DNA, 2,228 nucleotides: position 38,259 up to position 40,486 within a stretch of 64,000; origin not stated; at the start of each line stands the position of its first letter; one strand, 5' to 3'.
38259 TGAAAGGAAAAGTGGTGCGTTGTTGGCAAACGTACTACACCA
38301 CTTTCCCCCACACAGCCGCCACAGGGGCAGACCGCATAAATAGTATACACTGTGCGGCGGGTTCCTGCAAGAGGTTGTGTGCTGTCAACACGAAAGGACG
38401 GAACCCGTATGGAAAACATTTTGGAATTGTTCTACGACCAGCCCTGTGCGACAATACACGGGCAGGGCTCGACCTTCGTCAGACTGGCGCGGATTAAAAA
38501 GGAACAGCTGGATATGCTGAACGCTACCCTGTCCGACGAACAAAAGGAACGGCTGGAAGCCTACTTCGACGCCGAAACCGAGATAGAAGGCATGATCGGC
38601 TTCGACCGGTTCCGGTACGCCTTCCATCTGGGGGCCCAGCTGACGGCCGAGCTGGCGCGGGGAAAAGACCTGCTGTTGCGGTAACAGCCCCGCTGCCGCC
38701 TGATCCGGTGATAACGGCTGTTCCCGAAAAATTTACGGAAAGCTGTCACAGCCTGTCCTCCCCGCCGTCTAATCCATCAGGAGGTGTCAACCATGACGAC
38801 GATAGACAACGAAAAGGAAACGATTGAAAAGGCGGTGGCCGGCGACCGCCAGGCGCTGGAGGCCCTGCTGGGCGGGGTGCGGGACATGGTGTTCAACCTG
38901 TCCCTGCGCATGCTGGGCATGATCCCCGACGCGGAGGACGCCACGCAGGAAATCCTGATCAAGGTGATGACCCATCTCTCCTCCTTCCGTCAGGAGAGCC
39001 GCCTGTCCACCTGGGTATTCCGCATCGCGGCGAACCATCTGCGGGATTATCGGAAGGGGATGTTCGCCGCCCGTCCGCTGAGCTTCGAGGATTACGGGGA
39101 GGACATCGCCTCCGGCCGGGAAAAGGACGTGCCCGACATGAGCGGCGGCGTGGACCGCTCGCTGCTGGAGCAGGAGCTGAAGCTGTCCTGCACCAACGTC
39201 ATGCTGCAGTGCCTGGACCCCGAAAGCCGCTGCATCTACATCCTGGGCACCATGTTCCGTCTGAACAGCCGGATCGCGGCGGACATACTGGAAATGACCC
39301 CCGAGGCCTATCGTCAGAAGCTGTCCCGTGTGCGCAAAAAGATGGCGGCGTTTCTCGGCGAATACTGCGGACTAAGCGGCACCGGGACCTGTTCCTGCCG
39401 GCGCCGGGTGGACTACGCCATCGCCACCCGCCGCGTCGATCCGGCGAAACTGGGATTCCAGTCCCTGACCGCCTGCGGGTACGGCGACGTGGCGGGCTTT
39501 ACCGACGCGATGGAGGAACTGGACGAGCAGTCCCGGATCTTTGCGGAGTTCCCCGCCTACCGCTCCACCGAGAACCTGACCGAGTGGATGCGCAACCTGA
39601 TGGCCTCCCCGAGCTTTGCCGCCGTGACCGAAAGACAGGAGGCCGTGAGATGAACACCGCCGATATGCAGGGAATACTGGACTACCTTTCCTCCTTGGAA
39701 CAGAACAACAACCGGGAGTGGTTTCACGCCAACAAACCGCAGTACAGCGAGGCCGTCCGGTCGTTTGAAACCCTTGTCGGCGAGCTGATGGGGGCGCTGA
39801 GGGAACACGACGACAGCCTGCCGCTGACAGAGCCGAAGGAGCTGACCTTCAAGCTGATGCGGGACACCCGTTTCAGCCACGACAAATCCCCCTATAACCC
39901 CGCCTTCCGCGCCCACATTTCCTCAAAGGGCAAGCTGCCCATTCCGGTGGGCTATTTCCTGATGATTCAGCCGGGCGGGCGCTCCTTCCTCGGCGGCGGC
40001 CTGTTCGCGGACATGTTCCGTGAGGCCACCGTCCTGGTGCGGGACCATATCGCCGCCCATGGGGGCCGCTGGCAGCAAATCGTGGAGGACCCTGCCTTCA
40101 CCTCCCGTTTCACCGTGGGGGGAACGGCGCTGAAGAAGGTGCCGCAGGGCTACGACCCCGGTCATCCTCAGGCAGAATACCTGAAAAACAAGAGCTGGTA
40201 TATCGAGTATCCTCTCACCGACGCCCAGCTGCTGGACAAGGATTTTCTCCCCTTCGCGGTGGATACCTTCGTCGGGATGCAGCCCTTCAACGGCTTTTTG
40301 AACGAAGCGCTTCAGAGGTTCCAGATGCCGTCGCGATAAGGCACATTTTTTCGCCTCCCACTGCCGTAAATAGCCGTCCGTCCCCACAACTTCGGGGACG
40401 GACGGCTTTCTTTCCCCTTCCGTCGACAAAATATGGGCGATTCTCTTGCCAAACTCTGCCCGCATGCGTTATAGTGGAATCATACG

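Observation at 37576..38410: Tandem RHH-gene modules, each with a convergent promoter-hairpin-U-tract unit: candidate CopG/countertranscript-RNA circuit upstream of an ECF sigma operon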

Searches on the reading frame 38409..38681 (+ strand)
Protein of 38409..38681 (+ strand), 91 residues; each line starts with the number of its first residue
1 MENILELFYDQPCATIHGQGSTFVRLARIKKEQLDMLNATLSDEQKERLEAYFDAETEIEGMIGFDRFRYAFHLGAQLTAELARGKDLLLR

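Call 8: search_protein_families(library=pfam, proteins=[window:38409-38681:+], max_evalue=1)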
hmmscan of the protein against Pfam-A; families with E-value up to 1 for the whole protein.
seq(91 aa): 2 families
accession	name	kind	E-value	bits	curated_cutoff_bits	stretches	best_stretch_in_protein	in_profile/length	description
PF20648.2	DUF6809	-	2.2e-13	51.3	27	1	1-81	1-84/85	Family of unknown function (DUF6809)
PF25367.1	DUF7883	-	0.067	13.6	27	1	33-85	33-83/95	Domain of unknown function (DUF7883)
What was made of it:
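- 38409..38684 (+): DUF6809 gene (91 aa), the gene gated by the module. Pfam PF20648 at 2e-13 (call 8).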

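Call 66: find_homologous_proteins(query=window:38409-38681:+, max_evalue=0.001)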
Query seq(91 aa) (91 aa): 55 proteins with E <= 0.001 among 58 candidates.
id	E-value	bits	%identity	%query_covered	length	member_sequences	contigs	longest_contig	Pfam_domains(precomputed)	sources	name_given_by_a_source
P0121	1.7e-49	183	96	100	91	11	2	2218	PF20648.3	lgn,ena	-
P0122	1.2e-38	149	82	100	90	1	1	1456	PF20648.3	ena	-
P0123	1.0e-34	136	71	99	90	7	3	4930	PF20648.3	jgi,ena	-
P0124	8.0e-34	133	70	100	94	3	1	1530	PF20648.3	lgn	-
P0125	1.1e-33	133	71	99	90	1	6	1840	PF20648.3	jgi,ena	-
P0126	5.5e-33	130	70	99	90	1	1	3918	PF20648.3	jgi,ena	-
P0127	5.8e-33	130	70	99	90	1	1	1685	PF20648.3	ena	-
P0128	6.6e-33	130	70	100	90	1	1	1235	PF20648.3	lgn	-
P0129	9.0e-33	130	70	99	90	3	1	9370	PF20648.3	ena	-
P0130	9.1e-33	130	71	98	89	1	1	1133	PF20648.3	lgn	-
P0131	1.7e-32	129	72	95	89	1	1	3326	PF20648.3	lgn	-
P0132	4.0e-32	128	68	99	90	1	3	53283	PF20648.3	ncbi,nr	ncbi:MAG: hypothetical protein LIO58_00905 [Oscillospiraceae bacterium]|nr:hypothetical protein [Osc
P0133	5.8e-32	127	68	100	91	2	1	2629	PF20648.3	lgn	-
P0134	8.8e-32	127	70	98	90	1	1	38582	PF20648.3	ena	-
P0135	1.0e-31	126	69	99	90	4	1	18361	PF20648.3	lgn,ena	-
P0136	1.4e-31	126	70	95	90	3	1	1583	PF20648.3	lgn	-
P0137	1.7e-31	126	68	99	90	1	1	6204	PF20648.3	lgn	-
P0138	2.1e-31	125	67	100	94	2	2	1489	PF20648.3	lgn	-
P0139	2.8e-31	125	67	99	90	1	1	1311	PF20648.3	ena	-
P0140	9.5e-31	123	68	99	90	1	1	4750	PF20648.3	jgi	jgi:hypothetical protein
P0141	1.9e-30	122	68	99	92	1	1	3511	PF20648.3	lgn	-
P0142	2.2e-30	122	67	100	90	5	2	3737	PF20648.3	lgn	-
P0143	3.1e-30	122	66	100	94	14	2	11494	PF20648.3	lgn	-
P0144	4.7e-30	121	68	99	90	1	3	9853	PF20648.3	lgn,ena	-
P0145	8.6e-30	120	70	88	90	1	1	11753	PF20648.3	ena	-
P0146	1.0e-29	120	66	100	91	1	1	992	PF20648.3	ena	-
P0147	1.1e-29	120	64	99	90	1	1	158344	PF20648.3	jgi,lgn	jgi:hypothetical protein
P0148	1.3e-29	120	64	100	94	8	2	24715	PF20648.3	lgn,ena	-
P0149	4.1e-29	118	64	100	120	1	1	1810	PF20648.3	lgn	-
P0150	5.3e-29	118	66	96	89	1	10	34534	PF20648.3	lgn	-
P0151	1.1e-28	117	66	100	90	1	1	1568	PF20648.3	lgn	-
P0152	1.5e-28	116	66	93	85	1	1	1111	PF20648.3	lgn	-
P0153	1.5e-28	116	63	100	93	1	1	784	PF20648.3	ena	-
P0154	1.5e-27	113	61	99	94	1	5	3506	PF20648.3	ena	-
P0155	3.6e-27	112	63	100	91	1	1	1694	PF20648.3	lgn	-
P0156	4.9e-27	111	62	99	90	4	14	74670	PF20648.3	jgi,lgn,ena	-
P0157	5.9e-27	111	64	100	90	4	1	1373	PF20648.3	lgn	-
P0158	5.9e-27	111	63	100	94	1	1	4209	PF20648.3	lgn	-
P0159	8.3e-27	111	62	100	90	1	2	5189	PF20648.3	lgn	-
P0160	1.0e-26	110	62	99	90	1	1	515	PF20648.3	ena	-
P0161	3.3e-26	109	61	99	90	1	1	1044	PF20648.3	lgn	-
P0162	4.8e-26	108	62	100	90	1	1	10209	PF20648.3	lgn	-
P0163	7.0e-26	108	63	95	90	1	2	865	PF20648.3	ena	-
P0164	1.7e-25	107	61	99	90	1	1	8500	PF20648.3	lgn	-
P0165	2.0e-25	106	62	95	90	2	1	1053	PF20648.3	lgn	-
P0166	8.1e-25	104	95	62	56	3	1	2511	PF20648.3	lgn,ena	-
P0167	1.1e-24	104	59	95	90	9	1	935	PF20648.3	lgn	-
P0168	3.9e-24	102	64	100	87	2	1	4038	PF20648.3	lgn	-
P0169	2.1e-21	94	54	99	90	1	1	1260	PF20648.3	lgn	-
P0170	1.6e-20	91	55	100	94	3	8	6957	PF20648.3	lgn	-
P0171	1.8e-18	84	49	99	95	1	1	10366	PF20648.3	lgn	-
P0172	2.6e-16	77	51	99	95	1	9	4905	PF20648.3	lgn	-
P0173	2.2e-12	65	47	99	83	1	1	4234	PF20648.3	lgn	-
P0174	2.3e-12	65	71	53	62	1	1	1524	PF20648.3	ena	-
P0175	3.8e-12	64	69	53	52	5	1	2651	PF20648.3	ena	-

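Call 68: find_encoding_contigs(protein=P0147, flank=5000, max_places=3)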
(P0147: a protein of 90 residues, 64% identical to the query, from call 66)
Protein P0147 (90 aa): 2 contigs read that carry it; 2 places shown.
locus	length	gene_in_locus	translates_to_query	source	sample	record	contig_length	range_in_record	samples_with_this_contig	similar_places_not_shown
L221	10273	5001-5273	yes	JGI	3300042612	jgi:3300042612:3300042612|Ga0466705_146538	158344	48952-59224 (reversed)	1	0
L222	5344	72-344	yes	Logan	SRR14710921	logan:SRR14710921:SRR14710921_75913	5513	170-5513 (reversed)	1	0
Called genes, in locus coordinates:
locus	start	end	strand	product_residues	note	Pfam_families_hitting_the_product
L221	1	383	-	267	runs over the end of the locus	-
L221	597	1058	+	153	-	PF12802:MarR_2, PF01047:MarR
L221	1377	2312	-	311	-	-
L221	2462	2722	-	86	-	PF07441:BofA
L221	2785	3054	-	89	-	PF10704:DUF2508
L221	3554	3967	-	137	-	-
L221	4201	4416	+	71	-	-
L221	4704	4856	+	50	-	-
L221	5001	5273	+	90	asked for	PF20648:DUF6809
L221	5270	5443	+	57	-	-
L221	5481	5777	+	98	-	-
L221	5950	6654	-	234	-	-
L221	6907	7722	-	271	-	PF01261:AP_endonuc_2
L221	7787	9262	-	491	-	PF00478:IMPDH, PF03060:NMO (faint), PF00571:CBS, PF00977:His_biosynth (faint), PF01070:FMN_dh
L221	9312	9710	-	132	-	-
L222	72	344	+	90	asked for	PF20648:DUF6809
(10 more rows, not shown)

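Call 69: find_encoding_contigs(protein=P0132, flank=5000, max_places=3)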
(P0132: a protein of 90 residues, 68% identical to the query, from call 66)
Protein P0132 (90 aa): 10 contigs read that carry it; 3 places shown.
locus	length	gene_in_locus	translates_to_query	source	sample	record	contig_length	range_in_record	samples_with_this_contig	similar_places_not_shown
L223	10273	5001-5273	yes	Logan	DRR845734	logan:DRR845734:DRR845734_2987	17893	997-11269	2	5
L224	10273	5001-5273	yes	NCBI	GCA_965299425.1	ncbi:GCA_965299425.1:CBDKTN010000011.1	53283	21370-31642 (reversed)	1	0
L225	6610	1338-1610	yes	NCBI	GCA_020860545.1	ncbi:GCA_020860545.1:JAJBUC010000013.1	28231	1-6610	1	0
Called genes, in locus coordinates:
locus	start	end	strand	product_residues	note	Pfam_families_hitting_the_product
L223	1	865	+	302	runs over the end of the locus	PF09989:DUF2229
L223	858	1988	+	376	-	PF06050:HGD-D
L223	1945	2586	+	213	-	PF01869:BcrAD_BadFG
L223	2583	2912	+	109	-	-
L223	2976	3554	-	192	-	PF13302:Acetyltransf_3, PF00583:Acetyltransf_1 (weak)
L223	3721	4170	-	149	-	-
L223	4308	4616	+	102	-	-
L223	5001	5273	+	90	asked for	PF20648:DUF6809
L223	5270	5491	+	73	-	PF20648:DUF6809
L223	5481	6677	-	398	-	PF00999:Na_H_Exchanger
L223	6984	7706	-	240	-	PF07505:DUF5131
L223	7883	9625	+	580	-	PF00664:ABC_membrane, PF00005:ABC_tran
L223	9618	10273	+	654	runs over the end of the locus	PF00664:ABC_membrane, PF02463:SMC_N (faint), PF00005:ABC_tran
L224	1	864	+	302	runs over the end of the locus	PF09989:DUF2229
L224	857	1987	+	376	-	PF06050:HGD-D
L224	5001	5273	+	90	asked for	PF20648:DUF6809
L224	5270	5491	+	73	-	PF20648:DUF6809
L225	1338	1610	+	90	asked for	PF20648:DUF6809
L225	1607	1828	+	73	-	PF20648:DUF6809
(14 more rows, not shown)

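Call 75: predict_structure(alignment_id=A7)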
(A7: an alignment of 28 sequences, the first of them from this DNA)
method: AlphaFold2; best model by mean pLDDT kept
length: 91 residues; sequences in the alignment: 28
mean_pLDDT: 82.8   pTM: 0.50
mean pLDDT of the five models: 82.8, 82.2, 81.9, 81.5, 81.0
residues with pLDDT >= 90: 40; 70-90: 33; 50-70: 13; < 50: 5
segments of 3 or more residues with pLDDT < 50: none
pLDDT, mean of each block of 10 residues (from residue 1): 52 63 88 93 95 93 86 89 87 64
secondary structure, 60 per line:
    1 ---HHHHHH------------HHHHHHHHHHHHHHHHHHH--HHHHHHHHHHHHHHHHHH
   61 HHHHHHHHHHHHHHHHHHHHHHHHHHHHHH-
elements in order: H4-9 H22-40 H43-90
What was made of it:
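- On Type I toxin-antitoxin: DUF6809 is 91 aa and amphipathic-helical, with no hydrophobic peptide character (calls 8, 75).
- DUF6809 is a soluble-looking helical hairpin, not a short hydrophobic peptide (call 75).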

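Call 79: fold_search(model_id=the predicted structure, library=pdb)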
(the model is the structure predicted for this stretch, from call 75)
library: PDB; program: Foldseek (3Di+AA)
matches with E <= 10: 0; with E <= 0.001: 0
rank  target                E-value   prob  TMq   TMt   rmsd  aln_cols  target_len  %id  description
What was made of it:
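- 38409..38684 (+): The AF2 model is a helical hairpin with pLDDT 83 and no PDB fold match (calls 75, 79).
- Tried and rejected: AF2 gives a helical hairpin, but Foldseek against the PDB returned no match (calls 75, 79).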

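Call 80: search_protein_families(library=phrogs, proteins=[window:38409-38681:+], max_evalue=0.01)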
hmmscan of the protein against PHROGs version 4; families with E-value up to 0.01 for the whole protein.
seq(91 aa): 0 families

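Call 81: search_protein_families(library=ncbifam, proteins=[window:38409-38681:+], max_evalue=0.01)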
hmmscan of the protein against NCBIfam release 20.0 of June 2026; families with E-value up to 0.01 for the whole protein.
seq(91 aa): 0 families

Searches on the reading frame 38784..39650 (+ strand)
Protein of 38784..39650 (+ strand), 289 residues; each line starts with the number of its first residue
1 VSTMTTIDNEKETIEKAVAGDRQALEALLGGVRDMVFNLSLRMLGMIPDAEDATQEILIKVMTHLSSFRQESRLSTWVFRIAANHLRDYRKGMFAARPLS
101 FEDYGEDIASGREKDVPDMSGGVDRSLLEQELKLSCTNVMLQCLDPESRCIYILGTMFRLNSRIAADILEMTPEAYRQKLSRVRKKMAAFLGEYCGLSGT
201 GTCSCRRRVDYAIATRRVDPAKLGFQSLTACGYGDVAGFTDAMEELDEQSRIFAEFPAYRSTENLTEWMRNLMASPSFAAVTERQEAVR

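Call 8: search_protein_families(library=pfam, proteins=[window:38784-39650:+], max_evalue=1)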
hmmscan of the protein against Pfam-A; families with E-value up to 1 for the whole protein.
seq(289 aa): 4 families
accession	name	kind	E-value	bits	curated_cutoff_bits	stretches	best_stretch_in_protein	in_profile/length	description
PF04542.20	Sigma70_r2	-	7.6e-11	42.1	24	1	33-90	6-65/71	Sigma-70 region 2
PF12645.13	HTH_16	-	1.1e-05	25.9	22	1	12-69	2-65/65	Helix-turn-helix domain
PF08281.18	Sigma70_r4_2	-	0.00063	19.8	25.7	1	140-187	7-54/54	Sigma-70, region 4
PF00760.24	Cucumo_coat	-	0.07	13.1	22.6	1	53-90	123-158/175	Cucumovirus coat protein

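Call 81: search_protein_families(library=ncbifam, proteins=[window:38784-39650:+], max_evalue=0.01)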
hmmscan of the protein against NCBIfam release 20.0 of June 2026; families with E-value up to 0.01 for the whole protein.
seq(289 aa): 65 families (the best 25 are shown)
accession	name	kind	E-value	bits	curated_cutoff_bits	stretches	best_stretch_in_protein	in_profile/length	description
NF008888.0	PRK11922.1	equivalog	1.8e-18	67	204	1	4-191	11-196/231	RNA polymerase sigma factor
NF006089.0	PRK08241.1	subfamily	2.1e-17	63.2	240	1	7-85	6-84/343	RNA polymerase subunit sigma-70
NF004113.0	PRK05602.1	equivalog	1.4e-15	57.5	208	1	4-191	26-201/211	RNA polymerase sigma factor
TIGR02948.1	SigW_bacill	equivalog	3e-15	56.8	243.1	1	11-186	6-179/187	RNA polymerase sigma factor SigW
NF007225.0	PRK09643.1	equivalog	3.6e-15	56.2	190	1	10-193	14-184/204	RNA polymerase sigma factor SigM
NF007223.0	PRK09641.1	equivalog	4.5e-15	56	209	1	11-88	6-83/187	RNA polymerase sigma factor SigW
NF009171.0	PRK12518.1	equivalog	5.5e-15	55.7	208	1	5-192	9-185/191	RNA polymerase sigma factor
TIGR02937.1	sigma70-ECF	superfamily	7.6e-15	54.9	42.9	1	24-188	2-162/165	sigma-70 family RNA polymerase sigma factor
NF009166.1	PRK12513.1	equivalog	6.7e-14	52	206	1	18-180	17-175/193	RNA polymerase sigma factor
NF007216.0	PRK09638.1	equivalog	2e-13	50.5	194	1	9-91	4-86/180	RNA polymerase sigma factor SigY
NF007222.0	PRK09640.1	equivalog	2.8e-13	49.8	194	1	21-129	24-134/188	RNA polymerase sigma factor SigX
NF007230.0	PRK09648.1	subfamily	2.5e-12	47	209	1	11-179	14-177/195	RNA polymerase sigma factor ShbA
TIGR02957.1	SigX4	subfamily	3.2e-12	46.2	323.25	2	32-90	6-66/281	RNA polymerase sigma-70 factor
NF006930.0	PRK09415.1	subfamily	4.5e-12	46.2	198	1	45-108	38-101/179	RNA polymerase factor sigma C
TIGR02989.1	Sig-70_gvs1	subfamily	1.9e-11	44.1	124.55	1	27-187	5-154/158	RNA polymerase sigma-70 factor, Rhodopirellula/Verrucomicrobium family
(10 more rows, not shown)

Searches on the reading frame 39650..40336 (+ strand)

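Call 8: search_protein_families(library=pfam, proteins=[window:39650-40336:+], max_evalue=1)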
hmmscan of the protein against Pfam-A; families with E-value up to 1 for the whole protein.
seq(229 aa): 1 family
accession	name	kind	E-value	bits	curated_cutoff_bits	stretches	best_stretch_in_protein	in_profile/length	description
PF09365.15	DUF2461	-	2.2e-56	191.5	22.8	1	9-216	2-208/208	Conserved hypothetical protein (DUF2461)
